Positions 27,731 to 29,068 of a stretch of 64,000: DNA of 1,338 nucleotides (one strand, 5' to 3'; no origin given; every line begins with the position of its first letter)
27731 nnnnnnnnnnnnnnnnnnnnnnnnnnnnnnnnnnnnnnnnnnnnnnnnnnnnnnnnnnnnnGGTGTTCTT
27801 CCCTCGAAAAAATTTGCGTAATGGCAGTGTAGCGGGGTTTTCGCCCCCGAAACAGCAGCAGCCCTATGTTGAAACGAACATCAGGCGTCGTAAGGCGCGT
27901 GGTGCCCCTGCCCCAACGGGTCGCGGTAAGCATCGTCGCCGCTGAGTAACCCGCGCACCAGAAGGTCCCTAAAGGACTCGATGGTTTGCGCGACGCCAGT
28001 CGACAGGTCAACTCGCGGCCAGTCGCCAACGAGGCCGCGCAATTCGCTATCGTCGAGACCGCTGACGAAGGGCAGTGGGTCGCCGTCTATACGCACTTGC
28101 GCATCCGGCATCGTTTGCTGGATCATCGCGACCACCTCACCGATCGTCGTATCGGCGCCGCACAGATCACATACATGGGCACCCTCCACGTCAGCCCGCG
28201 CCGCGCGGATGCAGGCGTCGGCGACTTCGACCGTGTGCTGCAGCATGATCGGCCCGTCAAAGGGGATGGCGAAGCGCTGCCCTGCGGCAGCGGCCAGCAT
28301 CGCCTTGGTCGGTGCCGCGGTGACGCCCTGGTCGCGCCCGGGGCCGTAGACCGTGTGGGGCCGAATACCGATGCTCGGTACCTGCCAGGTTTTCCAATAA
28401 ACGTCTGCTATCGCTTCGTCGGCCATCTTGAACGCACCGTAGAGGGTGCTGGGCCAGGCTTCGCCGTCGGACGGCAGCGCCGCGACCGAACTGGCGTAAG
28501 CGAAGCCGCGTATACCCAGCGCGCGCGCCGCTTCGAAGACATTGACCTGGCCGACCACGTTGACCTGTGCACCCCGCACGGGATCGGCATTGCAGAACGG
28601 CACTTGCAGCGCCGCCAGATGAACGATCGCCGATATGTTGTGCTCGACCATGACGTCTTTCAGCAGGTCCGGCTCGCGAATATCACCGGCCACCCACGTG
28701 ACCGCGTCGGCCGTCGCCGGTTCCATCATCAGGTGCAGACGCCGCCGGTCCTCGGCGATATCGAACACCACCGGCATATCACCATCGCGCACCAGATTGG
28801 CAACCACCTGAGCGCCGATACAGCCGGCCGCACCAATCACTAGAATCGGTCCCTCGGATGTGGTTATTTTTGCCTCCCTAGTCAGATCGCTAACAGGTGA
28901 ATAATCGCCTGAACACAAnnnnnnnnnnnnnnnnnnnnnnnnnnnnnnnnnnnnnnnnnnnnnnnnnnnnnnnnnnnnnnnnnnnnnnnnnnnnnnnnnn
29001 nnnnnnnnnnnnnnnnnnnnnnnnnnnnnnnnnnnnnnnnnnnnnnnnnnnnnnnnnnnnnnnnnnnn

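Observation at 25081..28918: Four-gene minus-strand operon coupling two PLP-dependent sulfur-amino-acid enzymes with RidA and an NAD-dependent epimerase/dehydratase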

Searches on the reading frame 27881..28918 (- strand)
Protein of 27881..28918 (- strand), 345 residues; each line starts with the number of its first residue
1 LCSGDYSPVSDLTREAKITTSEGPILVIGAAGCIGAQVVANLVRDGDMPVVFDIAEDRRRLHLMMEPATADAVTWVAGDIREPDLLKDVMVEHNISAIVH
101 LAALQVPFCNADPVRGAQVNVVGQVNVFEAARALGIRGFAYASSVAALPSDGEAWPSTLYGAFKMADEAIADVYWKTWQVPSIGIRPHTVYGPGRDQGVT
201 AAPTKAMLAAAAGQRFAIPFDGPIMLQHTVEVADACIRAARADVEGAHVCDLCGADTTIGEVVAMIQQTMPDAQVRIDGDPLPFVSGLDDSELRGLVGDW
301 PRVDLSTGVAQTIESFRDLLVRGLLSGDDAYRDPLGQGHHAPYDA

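Call 3: search_protein_families(library=pfam, proteins=[window:27881-28918:-])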
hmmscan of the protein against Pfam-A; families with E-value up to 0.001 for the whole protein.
window:27881-28918:- (345 aa): 8 families
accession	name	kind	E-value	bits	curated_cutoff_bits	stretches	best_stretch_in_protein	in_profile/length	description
PF01370.27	Epimerase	-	4.9e-26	92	20.9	1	25-243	1-228/240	NAD dependent epimerase/dehydratase family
PF16363.11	GDP_Man_Dehyd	-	4.3e-18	66.3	27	1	26-215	1-209/332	GDP-mannose 4,6 dehydratase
PF02719.21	Polysacc_synt_2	-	5e-15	55.9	20.2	1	25-171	1-149/293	Polysaccharide biosynthesis protein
PF01073.25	3Beta_HSD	-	2e-14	53.7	22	1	26-148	1-120/280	3-beta hydroxysteroid dehydrogenase/isomerase family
PF13460.12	NAD_binding_10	-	7.7e-06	26.3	27.2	1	29-176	1-132/184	NAD(P)H-binding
PF04321.23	RmlD_sub_bind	-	4.3e-05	23.2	27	1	25-145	3-102/287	RmlD substrate binding domain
PF05368.20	NmrA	-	0.00021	21.4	27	1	24-157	4-120/298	NmrA-like family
PF07993.18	NAD_binding_4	-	0.00064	19.4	20.1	0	59-150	40-142/258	Male sterility protein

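Call 4: search_protein_families(library=ncbifam, proteins=[window:27881-28918:-])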
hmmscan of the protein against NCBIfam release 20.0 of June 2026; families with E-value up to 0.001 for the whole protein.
window:27881-28918:- (345 aa): 22 families
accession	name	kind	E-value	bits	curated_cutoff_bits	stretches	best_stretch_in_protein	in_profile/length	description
TIGR04180.1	EDH_00030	hypoth_equivalog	9.3e-20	70.9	475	1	25-282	1-267/297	NAD-dependent 4,6-dehydratase LegB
TIGR01179.1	galE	equivalog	4.1e-16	58.7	262.3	1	25-170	2-155/332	UDP-glucose 4-epimerase GalE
NF007956.0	PRK10675.1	subfamily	8.8e-14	51.4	394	1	25-146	3-126/338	UDP-glucose 4-epimerase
TIGR03589.1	PseB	equivalog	4.7e-13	48.8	407.75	1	23-169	5-144/324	UDP-N-acetylglucosamine 4,6-dehydratase (inverting)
NF043036.1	ErythonDh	equivalog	1.3e-12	47.6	325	1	25-272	3-268/321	D-erythronate dehydrogenase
TIGR03466.1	HpnA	hypoth_equivalog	2e-12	46.7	367.65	1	25-280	3-258/327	hopanoid-associated sugar epimerase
TIGR01181.1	dTDP_gluc_dehyt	equivalog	4.5e-11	42.4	365.1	1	25-273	2-264/321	dTDP-glucose 4,6-dehydratase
NF005539.0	PRK07201.1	equivalog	5.4e-09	35.3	549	1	26-147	4-127/657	SDR family oxidoreductase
NF041293.1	G6PDh_Azf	equivalog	1.1e-07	31.6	400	1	23-147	3-118/252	NAD-dependent glucose-6-phosphate dehydrogenase Azf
NF011728.1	PRK15181.1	equivalog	4.5e-07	29.2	760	1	74-194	72-199/348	Vi polysaccharide biosynthesis UDP-N-acetylglucosaminuronic acid C-4 epimerase TviC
TIGR02197.1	heptose_epim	equivalog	7.7e-07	28.6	274.6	1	25-194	1-174/316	ADP-glyceromanno-heptose 6-epimerase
TIGR02622.1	CDP_4_6_dhtase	equivalog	9.3e-07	28.3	278.45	1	27-134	9-118/352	CDP-glucose 4,6-dehydratase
NF042422.1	oxyalk_red_OleD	equivalog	1e-06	28.4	580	1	25-197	3-175/329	2-alkyl-3-oxoalkanoate reductase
TIGR04130.1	FnlA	equivalog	1.3e-06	27.6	730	1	25-140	7-120/337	UDP-N-acetylglucosamine 4,6-dehydratase/5-epimerase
NF007582.0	PRK10217.1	equivalog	2.3e-05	23.7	698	1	25-134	4-115/355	dTDP-glucose 4,6-dehydratase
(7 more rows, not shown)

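Call 10: find_homologous_proteins(query=window:27881-28837:-)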
Query window:27881-28837:- (318 aa): 4265 proteins with E <= 0.001 among 8000 candidates; the best 120 are listed.
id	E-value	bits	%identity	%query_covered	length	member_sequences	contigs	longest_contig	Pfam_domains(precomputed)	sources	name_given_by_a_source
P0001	1.7e-209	712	100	100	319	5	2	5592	PF16363.12,PF02719.22,PF01073.26,PF13460.13,PF01370.28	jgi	jgi:nucleoside-diphosphate-sugar epimerase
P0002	1.0e-186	637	90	100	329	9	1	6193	PF04321.24,PF16363.12,PF02719.22,PF01073.26,PF13460.13,PF01370.28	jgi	jgi:nucleoside-diphosphate-sugar epimerase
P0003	4.5e-184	629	88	100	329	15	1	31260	PF16363.12,PF02719.22,PF01073.26,PF13460.13,PF01370.28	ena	-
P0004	3.4e-183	626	87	100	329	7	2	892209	PF16363.12,PF02719.22,PF01073.26,PF01370.28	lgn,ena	-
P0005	8.3e-182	621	88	100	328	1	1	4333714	PF16363.12,PF02719.22,PF01073.26,PF13460.13,PF01370.28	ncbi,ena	-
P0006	1.8e-181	620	88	100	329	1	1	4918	PF04321.24,PF16363.12,PF02719.22,PF01073.26,PF13460.13,PF01370.28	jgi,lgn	-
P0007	4.1e-181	619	87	100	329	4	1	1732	PF16363.12,PF02719.22,PF01073.26,PF13460.13,PF01370.28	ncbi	-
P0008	2.3e-180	617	87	100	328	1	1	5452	PF04321.24,PF16363.12,PF02719.22,PF01073.26,PF13460.13,PF01370.28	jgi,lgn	-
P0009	2.5e-180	617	86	100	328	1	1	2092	PF04321.24,PF16363.12,PF02719.22,PF01073.26,PF13460.13,PF01370.28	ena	-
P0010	4.0e-180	616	87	100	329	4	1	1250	PF04321.24,PF16363.12,PF02719.22,PF01073.26,PF13460.13,PF01370.28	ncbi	-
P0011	5.5e-180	615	87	100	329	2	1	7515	PF04321.24,PF16363.12,PF02719.22,PF01073.26,PF13460.13,PF01370.28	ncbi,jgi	ncbi:MAG: nucleoside-diphosphate-sugar epimerase [Alphaproteobacteria bacterium]|jgi:nucleoside-diph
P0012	2.1e-179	613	86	100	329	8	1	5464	PF16363.12,PF02719.22,PF01073.26,PF13460.13,PF01370.28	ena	-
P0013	4.0e-178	609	85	100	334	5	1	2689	PF04321.24,PF16363.12,PF02719.22,PF01073.26,PF13460.13,PF01370.28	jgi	jgi:nucleoside-diphosphate-sugar epimerase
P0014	3.4e-177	606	85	96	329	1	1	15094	PF04321.24,PF16363.12,PF02719.22,PF01073.26,PF13460.13,PF01370.28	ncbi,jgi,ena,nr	ncbi:MAG: NAD(P)-dependent oxidoreductase [Alphaproteobacteria bacterium]|nr:NAD(P)-dependent oxidor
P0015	8.7e-177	605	85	100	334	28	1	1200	PF04321.24,PF16363.12,PF02719.22,PF01073.26,PF13460.13,PF01370.28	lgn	-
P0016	2.6e-176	603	85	100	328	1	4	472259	PF04321.24,PF16363.12,PF02719.22,PF01073.26,PF13460.13,PF01370.28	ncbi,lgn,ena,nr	ncbi:MAG: NAD-dependent epimerase/dehydratase family protein [Alphaproteobacteria bacterium]|nr:NAD-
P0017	9.7e-175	598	85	100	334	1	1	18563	PF04321.24,PF16363.12,PF02719.22,PF01073.26,PF13460.13,PF01370.28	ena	-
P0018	1.2e-174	598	85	100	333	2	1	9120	PF16363.12,PF02719.22,PF01073.26,PF13460.13,PF01370.28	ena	-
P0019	2.8e-174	597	85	100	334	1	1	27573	PF04321.24,PF16363.12,PF02719.22,PF01073.26,PF13460.13,PF01370.28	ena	-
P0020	1.2e-169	581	84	100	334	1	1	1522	PF16363.12,PF02719.22,PF01073.26,PF01370.28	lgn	-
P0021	4.4e-162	557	79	100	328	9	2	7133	PF04321.24,PF16363.12,PF02719.22,PF01073.26,PF13460.13,PF01370.28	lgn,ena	-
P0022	4.5e-159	547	78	100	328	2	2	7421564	PF04321.24,PF16363.12,PF02719.22,PF01073.26,PF13460.13,PF01370.28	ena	-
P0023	1.3e-152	526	73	100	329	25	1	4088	PF16363.12,PF02719.22,PF01073.26,PF01370.28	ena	-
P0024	2.9e-148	511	71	100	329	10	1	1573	PF16363.12,PF02719.22,PF01073.26,PF01370.28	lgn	-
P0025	8.8e-145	500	70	100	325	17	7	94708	PF16363.12,PF02719.22,PF01073.26,PF07993.19,PF01370.28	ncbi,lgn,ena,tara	tara:strand:- start:565 stop:1542 length:978 start_codon:yes stop_codon:yes gene_type:complete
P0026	7.8e-134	464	68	99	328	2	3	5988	PF04321.24,PF16363.12,PF02719.22,PF01073.26,PF13460.13,PF00106.32,PF01370.28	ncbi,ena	-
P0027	1.7e-132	459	66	100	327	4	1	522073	PF04321.24,PF16363.12,PF02719.22,PF01073.26,PF13460.13,PF00106.32,PF01370.28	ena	-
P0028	1.1e-131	457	68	99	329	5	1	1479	PF04321.24,PF16363.12,PF02719.22,PF01073.26,PF13460.13,PF00106.32,PF01370.28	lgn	-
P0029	3.7e-130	452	63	100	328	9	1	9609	PF04321.24,PF16363.12,PF02719.22,PF01073.26,PF01370.28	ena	-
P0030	4.6e-129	448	65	99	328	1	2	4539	PF04321.24,PF16363.12,PF02719.22,PF01073.26,PF13460.13,PF00106.32,PF01370.28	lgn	-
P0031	9.3e-129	447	64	100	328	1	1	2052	PF04321.24,PF16363.12,PF02719.22,PF01073.26,PF01370.28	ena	-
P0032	3.7e-128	445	65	99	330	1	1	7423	PF04321.24,PF16363.12,PF02719.22,PF01073.26,PF13460.13,PF00106.32,PF01370.28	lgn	-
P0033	1.9e-127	443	63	100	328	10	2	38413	PF08659.17,PF04321.24,PF16363.12,PF02719.22,PF01073.26,PF13460.13,PF00106.32,PF01370.28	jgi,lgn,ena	-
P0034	4.9e-127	441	66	99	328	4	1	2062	PF04321.24,PF16363.12,PF02719.22,PF01073.26,PF13460.13,PF01370.28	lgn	-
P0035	5.3e-127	441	64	100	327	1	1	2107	PF08659.17,PF04321.24,PF16363.12,PF02719.22,PF01073.26,PF13460.13,PF00106.32,PF01370.28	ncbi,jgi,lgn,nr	ncbi:MAG: NAD-dependent epimerase/dehydratase family protein [Alphaproteobacteria bacterium]|nr:NAD-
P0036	1.5e-125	437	65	99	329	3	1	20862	PF04321.24,PF16363.12,PF02719.22,PF01073.26,PF13460.13,PF00106.32,PF01370.28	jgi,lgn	jgi:nucleoside-diphosphate-sugar epimerase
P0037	4.3e-125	435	65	99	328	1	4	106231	PF04321.24,PF16363.12,PF02719.22,PF01073.26,PF13460.13,PF01370.28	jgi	jgi:nucleoside-diphosphate-sugar epimerase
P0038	5.1e-124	432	64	100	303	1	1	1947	PF16363.12,PF02719.22,PF01073.26,PF01370.28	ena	-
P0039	2.9e-121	422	60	100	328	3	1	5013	PF08659.17,PF04321.24,PF16363.12,PF02719.22,PF01073.26,PF13460.13,PF00106.32,PF01370.28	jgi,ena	-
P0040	4.6e-117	409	83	71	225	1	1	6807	PF01370.28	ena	-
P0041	4.5e-110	386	61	99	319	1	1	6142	PF16363.12,PF02719.22,PF01073.26,PF13460.13,PF01370.28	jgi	jgi:nucleoside-diphosphate-sugar epimerase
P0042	4.0e-106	373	58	95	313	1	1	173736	PF04321.24,PF16363.12,PF02719.22,PF01073.26,PF01370.28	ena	-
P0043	2.1e-102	361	57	94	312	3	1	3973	PF08659.17,PF04321.24,PF16363.12,PF02719.22,PF01073.26,PF13460.13,PF01370.28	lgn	-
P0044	8.0e-101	355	58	94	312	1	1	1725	PF04321.24,PF16363.12,PF02719.22,PF01073.26,PF13460.13,PF01370.28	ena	-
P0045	9.9e-101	355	58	94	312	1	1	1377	PF04321.24,PF16363.12,PF02719.22,PF01073.26,PF07993.19,PF01370.28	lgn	-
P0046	1.0e-100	355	57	95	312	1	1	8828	PF04321.24,PF16363.12,PF02719.22,PF01073.26,PF01370.28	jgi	-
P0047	2.4e-100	354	58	94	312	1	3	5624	PF04321.24,PF16363.12,PF02719.22,PF05368.20,PF01073.26,PF13460.13,PF01370.28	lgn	-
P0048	2.7e-100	354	59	94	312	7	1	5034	PF04321.24,PF16363.12,PF02719.22,PF01073.26,PF01370.28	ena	-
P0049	4.2e-100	353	58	94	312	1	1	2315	PF04321.24,PF16363.12,PF02719.22,PF05368.20,PF01073.26,PF13460.13,PF01370.28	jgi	jgi:nucleoside-diphosphate-sugar epimerase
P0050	7.1e-100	352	57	94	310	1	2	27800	PF08659.17,PF04321.24,PF16363.12,PF02719.22,PF05368.20,PF01073.26,PF13460.13,PF00106.32,PF01370.28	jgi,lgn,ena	-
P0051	1.5e-99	351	59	94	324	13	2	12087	PF04321.24,PF16363.12,PF02719.22,PF05368.20,PF01073.26,PF01370.28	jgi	jgi:UDP-glucuronate 4-epimerase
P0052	1.5e-99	351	55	95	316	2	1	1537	PF08659.17,PF04321.24,PF16363.12,PF02719.22,PF13561.13,PF01073.26,PF13460.13,PF00106.32,PF01370.28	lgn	-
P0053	4.9e-99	349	55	97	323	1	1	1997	PF08659.17,PF04321.24,PF16363.12,PF02719.22,PF01073.26,PF13460.13,PF01370.28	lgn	-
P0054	5.4e-99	349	57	93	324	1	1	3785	PF04321.24,PF16363.12,PF02719.22,PF01073.26,PF01370.28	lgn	-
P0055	6.5e-99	349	57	94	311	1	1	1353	PF04321.24,PF16363.12,PF02719.22,PF01073.26,PF01370.28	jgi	jgi:nucleoside-diphosphate-sugar epimerase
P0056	1.1e-98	348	56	94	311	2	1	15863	PF04321.24,PF16363.12,PF02719.22,PF01073.26,PF13460.13,PF01370.28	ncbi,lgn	ncbi:MAG: NAD(P)-dependent oxidoreductase [Alphaproteobacteria bacterium]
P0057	3.9e-98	346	56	95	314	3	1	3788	PF04321.24,PF16363.12,PF02719.22,PF01073.26,PF13460.13,PF00106.32,PF01370.28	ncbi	-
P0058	4.0e-98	346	55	95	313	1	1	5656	PF04321.24,PF16363.12,PF02719.22,PF01073.26,PF07993.19,PF13460.13,PF01370.28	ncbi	ncbi:MAG: NAD-dependent epimerase/dehydratase family protein [Dongiaceae bacterium]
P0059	4.3e-98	346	55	95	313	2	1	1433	PF08659.17,PF04321.24,PF16363.12,PF02719.22,PF01073.26,PF13460.13,PF01370.28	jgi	jgi:nucleoside-diphosphate-sugar epimerase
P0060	4.9e-98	346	57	94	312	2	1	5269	PF04321.24,PF16363.12,PF02719.22,PF01073.26,PF01370.28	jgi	jgi:UDP-glucuronate 4-epimerase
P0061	7.1e-98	346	56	94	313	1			PF08659.17,PF04321.24,PF16363.12,PF02719.22,PF05368.20,PF01073.26,PF13460.13,PF00106.32,PF01370.28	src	-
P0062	8.4e-98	345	56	94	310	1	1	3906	PF08659.17,PF04321.24,PF16363.12,PF02719.22,PF05368.20,PF01073.26,PF13460.13,PF00106.32,PF01370.28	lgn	-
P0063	2.2e-97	344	55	94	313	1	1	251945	PF08659.17,PF04321.24,PF16363.12,PF02719.22,PF05368.20,PF01073.26,PF13460.13,PF00106.32,PF01370.28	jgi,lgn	-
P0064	2.4e-97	344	55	94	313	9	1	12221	PF08659.17,PF04321.24,PF16363.12,PF02719.22,PF13561.13,PF01073.26,PF13460.13,PF00106.32,PF01370.28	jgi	jgi:UDP-glucuronate 4-epimerase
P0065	2.4e-97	344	56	94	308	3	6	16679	PF04321.24,PF16363.12,PF02719.22,PF05368.20,PF01073.26,PF00106.32,PF01370.28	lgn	-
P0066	3.0e-97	344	56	93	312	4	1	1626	PF04321.24,PF16363.12,PF02719.22,PF01073.26,PF13460.13,PF01370.28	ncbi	-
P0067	3.2e-97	343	55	95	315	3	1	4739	PF08659.17,PF04321.24,PF16363.12,PF02719.22,PF01073.26,PF13460.13,PF00106.32,PF01370.28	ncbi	-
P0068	3.9e-97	343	56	94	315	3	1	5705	PF04321.24,PF16363.12,PF02719.22,PF01073.26,PF00106.32,PF01370.28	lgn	-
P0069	4.5e-97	343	55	94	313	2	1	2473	PF08659.17,PF04321.24,PF16363.12,PF02719.22,PF01073.26,PF13460.13,PF01370.28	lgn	-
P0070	5.2e-97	343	56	94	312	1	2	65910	PF08659.17,PF04321.24,PF16363.12,PF02719.22,PF01073.26,PF13460.13,PF01370.28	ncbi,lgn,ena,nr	ncbi:MAG: NAD(P)-dependent oxidoreductase [Alphaproteobacteria bacterium]|nr:NAD(P)-dependent oxidor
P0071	6.2e-97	343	55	94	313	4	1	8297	PF08659.17,PF04321.24,PF16363.12,PF02719.22,PF05368.20,PF01073.26,PF13460.13,PF00106.32,PF01370.28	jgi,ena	-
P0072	7.8e-97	342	53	95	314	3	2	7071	PF08659.17,PF04321.24,PF16363.12,PF02719.22,PF05368.20,PF01073.26,PF13460.13,PF01370.28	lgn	-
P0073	7.9e-97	342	53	95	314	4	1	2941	PF08659.17,PF04321.24,PF16363.12,PF02719.22,PF05368.20,PF01073.26,PF13460.13,PF01370.28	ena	-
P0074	9.5e-97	342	54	95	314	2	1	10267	PF08659.17,PF04321.24,PF16363.12,PF02719.22,PF05368.20,PF01073.26,PF13460.13,PF00106.32,PF01370.28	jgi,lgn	-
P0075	1.1e-96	342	54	94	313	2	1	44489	PF08659.17,PF04321.24,PF16363.12,PF02719.22,PF05368.20,PF01073.26,PF13460.13,PF00106.32,PF01370.28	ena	-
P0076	1.2e-96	342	54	94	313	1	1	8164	PF08659.17,PF04321.24,PF16363.12,PF02719.22,PF01073.26,PF13460.13,PF01370.28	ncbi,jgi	jgi:UDP-glucuronate 4-epimerase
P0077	1.4e-96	341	54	94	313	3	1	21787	PF08659.17,PF04321.24,PF16363.12,PF02719.22,PF05368.20,PF01073.26,PF13460.13,PF00106.32,PF01370.28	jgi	jgi:nucleoside-diphosphate-sugar epimerase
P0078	1.5e-96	341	55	93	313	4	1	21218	PF04321.24,PF16363.12,PF02719.22,PF05368.20,PF01073.26,PF13460.13,PF01370.28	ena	-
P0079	1.7e-96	341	55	94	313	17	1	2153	PF08659.17,PF04321.24,PF16363.12,PF02719.22,PF05368.20,PF01073.26,PF13460.13,PF00106.32,PF01370.28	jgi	-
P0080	2.1e-96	341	55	94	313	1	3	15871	PF08659.17,PF04321.24,PF16363.12,PF02719.22,PF05368.20,PF01073.26,PF13460.13,PF00106.32,PF01370.28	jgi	jgi:UDP-glucuronate 4-epimerase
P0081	2.3e-96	341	54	94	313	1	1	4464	PF08659.17,PF04321.24,PF16363.12,PF02719.22,PF01073.26,PF13460.13,PF01370.28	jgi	jgi:nucleoside-diphosphate-sugar epimerase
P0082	2.3e-96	341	54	94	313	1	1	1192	PF08659.17,PF04321.24,PF16363.12,PF02719.22,PF01073.26,PF13460.13,PF01370.28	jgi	jgi:nucleoside-diphosphate-sugar epimerase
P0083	2.6e-96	340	54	94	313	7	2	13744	PF08659.17,PF04321.24,PF16363.12,PF02719.22,PF01073.26,PF13460.13,PF01370.28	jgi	jgi:nucleoside-diphosphate-sugar epimerase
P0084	3.3e-96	340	54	94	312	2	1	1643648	PF04321.24,PF16363.12,PF02719.22,PF05368.20,PF01073.26,PF13460.13,PF00106.32,PF01370.28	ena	-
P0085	3.5e-96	340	55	94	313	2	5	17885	PF08659.17,PF04321.24,PF16363.12,PF02719.22,PF05368.20,PF13561.13,PF01073.26,PF13460.13,PF00106.32,PF01370.28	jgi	jgi:UDP-glucuronate 4-epimerase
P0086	3.7e-96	340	54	94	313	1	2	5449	PF08659.17,PF04321.24,PF16363.12,PF02719.22,PF13561.13,PF01073.26,PF13460.13,PF00106.32,PF01370.28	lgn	-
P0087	4.3e-96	340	55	94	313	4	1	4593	PF08659.17,PF04321.24,PF16363.12,PF02719.22,PF05368.20,PF01073.26,PF13460.13,PF00106.32,PF01370.28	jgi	jgi:UDP-glucuronate 4-epimerase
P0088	4.4e-96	340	54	94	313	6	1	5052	PF08659.17,PF04321.24,PF16363.12,PF02719.22,PF05368.20,PF01073.26,PF13460.13,PF00106.32,PF01370.28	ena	-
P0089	4.7e-96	340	55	94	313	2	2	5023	PF08659.17,PF04321.24,PF16363.12,PF02719.22,PF05368.20,PF13561.13,PF01073.26,PF13460.13,PF00106.32,PF01370.28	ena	-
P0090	5.1e-96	340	56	94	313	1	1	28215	PF04321.24,PF16363.12,PF02719.22,PF01073.26,PF01370.28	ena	-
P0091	5.2e-96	339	54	95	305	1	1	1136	PF04321.24,PF16363.12,PF02719.22,PF01073.26,PF13460.13,PF01370.28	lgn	-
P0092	6.0e-96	339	54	94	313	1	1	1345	PF08659.17,PF04321.24,PF16363.12,PF02719.22,PF05368.20,PF01073.26,PF13460.13,PF00106.32,PF01370.28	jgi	jgi:UDP-glucuronate 4-epimerase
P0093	6.6e-96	339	55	94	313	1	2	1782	PF04321.24,PF16363.12,PF02719.22,PF05368.20,PF01073.26,PF13460.13,PF00106.32,PF01370.28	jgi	jgi:nucleoside-diphosphate-sugar epimerase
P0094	7.3e-96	339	54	94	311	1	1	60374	PF04321.24,PF16363.12,PF02719.22,PF01073.26,PF13460.13,PF01370.28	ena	-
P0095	9.9e-96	339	53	94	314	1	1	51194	PF08659.17,PF04321.24,PF16363.12,PF02719.22,PF05368.20,PF01073.26,PF13460.13,PF00106.32,PF01370.28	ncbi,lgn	-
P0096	1.1e-95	338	55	95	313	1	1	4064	PF08659.17,PF04321.24,PF16363.12,PF02719.22,PF01073.26,PF13460.13,PF01370.28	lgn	-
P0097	1.1e-95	338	55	95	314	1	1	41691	PF08659.17,PF04321.24,PF16363.12,PF02719.22,PF13561.13,PF01073.26,PF13460.13,PF00106.32,PF01370.28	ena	-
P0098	1.2e-95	338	54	94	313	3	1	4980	PF04321.24,PF16363.12,PF02719.22,PF01073.26,PF13460.13,PF01370.28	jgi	-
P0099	1.5e-95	338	54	94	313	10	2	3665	PF08659.17,PF04321.24,PF16363.12,PF02719.22,PF05368.20,PF13561.13,PF01073.26,PF13460.13,PF00106.32,PF01370.28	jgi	jgi:nucleoside-diphosphate-sugar epimerase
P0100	1.5e-95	338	52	94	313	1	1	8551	PF04321.24,PF16363.12,PF02719.22,PF05368.20,PF13561.13,PF01073.26,PF13460.13,PF01370.28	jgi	jgi:nucleoside-diphosphate-sugar epimerase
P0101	1.5e-95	338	54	94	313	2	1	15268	PF08659.17,PF04321.24,PF16363.12,PF02719.22,PF13561.13,PF01073.26,PF13460.13,PF01370.28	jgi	-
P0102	1.6e-95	338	54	94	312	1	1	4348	PF08659.17,PF04321.24,PF16363.12,PF02719.22,PF01073.26,PF13460.13,PF01370.28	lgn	-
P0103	1.8e-95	338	51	95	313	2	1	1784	PF08659.17,PF04321.24,PF16363.12,PF02719.22,PF05368.20,PF01073.26,PF13460.13,PF01370.28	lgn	-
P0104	1.8e-95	338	54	94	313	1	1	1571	PF08659.17,PF04321.24,PF16363.12,PF02719.22,PF05368.20,PF01073.26,PF13460.13,PF00106.32,PF01370.28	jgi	-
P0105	1.9e-95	338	54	95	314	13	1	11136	PF08659.17,PF04321.24,PF16363.12,PF02719.22,PF05368.20,PF13561.13,PF01073.26,PF13460.13,PF00106.32,PF01370.28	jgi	jgi:nucleoside-diphosphate-sugar epimerase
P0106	1.9e-95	338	53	94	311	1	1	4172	PF08659.17,PF04321.24,PF16363.12,PF02719.22,PF01073.26,PF13460.13,PF00106.32,PF01370.28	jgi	-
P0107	2.0e-95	338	54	94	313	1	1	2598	PF08659.17,PF04321.24,PF16363.12,PF02719.22,PF01073.26,PF13460.13,PF01370.28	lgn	-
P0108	2.4e-95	337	54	94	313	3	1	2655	PF08659.17,PF04321.24,PF16363.12,PF02719.22,PF05368.20,PF01073.26,PF13460.13,PF00106.32,PF01370.28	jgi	jgi:UDP-glucuronate 4-epimerase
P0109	2.6e-95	337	57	94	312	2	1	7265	PF04321.24,PF16363.12,PF02719.22,PF01073.26,PF01370.28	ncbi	-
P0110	3.0e-95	337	55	95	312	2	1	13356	PF04321.24,PF16363.12,PF02719.22,PF01073.26,PF13460.13,PF01370.28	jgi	jgi:nucleoside-diphosphate-sugar epimerase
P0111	3.1e-95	337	54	94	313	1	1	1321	PF08659.17,PF04321.24,PF16363.12,PF02719.22,PF05368.20,PF01073.26,PF13460.13,PF00106.32,PF01370.28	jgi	-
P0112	3.2e-95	337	54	94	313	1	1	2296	PF08659.17,PF04321.24,PF16363.12,PF02719.22,PF01073.26,PF13460.13,PF00106.32,PF01370.28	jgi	jgi:UDP-glucuronate 4-epimerase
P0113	3.2e-95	337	55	94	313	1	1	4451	PF04321.24,PF16363.12,PF02719.22,PF01073.26,PF01370.28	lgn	-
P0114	3.5e-95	337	54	94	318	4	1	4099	PF08659.17,PF04321.24,PF16363.12,PF02719.22,PF05368.20,PF01073.26,PF13460.13,PF00106.32,PF01370.28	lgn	-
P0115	3.6e-95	337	54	94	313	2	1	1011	PF08659.17,PF04321.24,PF16363.12,PF02719.22,PF05368.20,PF01073.26,PF13460.13,PF00106.32,PF01370.28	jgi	jgi:nucleoside-diphosphate-sugar epimerase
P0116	4.0e-95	337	56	94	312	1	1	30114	PF04321.24,PF16363.12,PF02719.22,PF01073.26,PF01370.28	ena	-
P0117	4.0e-95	337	55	95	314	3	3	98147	PF08659.17,PF04321.24,PF16363.12,PF02719.22,PF05368.20,PF13561.13,PF01073.26,PF13460.13,PF00106.32,PF01370.28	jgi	jgi:nucleoside-diphosphate-sugar epimerase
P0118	4.1e-95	337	53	94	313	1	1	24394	PF04321.24,PF16363.12,PF02719.22,PF01073.26,PF13460.13,PF01370.28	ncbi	-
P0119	4.3e-95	337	54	95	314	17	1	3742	PF08659.17,PF04321.24,PF16363.12,PF02719.22,PF05368.20,PF13561.13,PF01073.26,PF07993.19,PF13460.13,PF00106.32,PF01370.28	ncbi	ncbi:MAG TPA: NAD(P)-dependent oxidoreductase [Dongiaceae bacterium]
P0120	5.0e-95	336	54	95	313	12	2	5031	PF08659.17,PF04321.24,PF16363.12,PF02719.22,PF05368.20,PF13561.13,PF01073.26,PF13460.13,PF00106.32,PF01370.28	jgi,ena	-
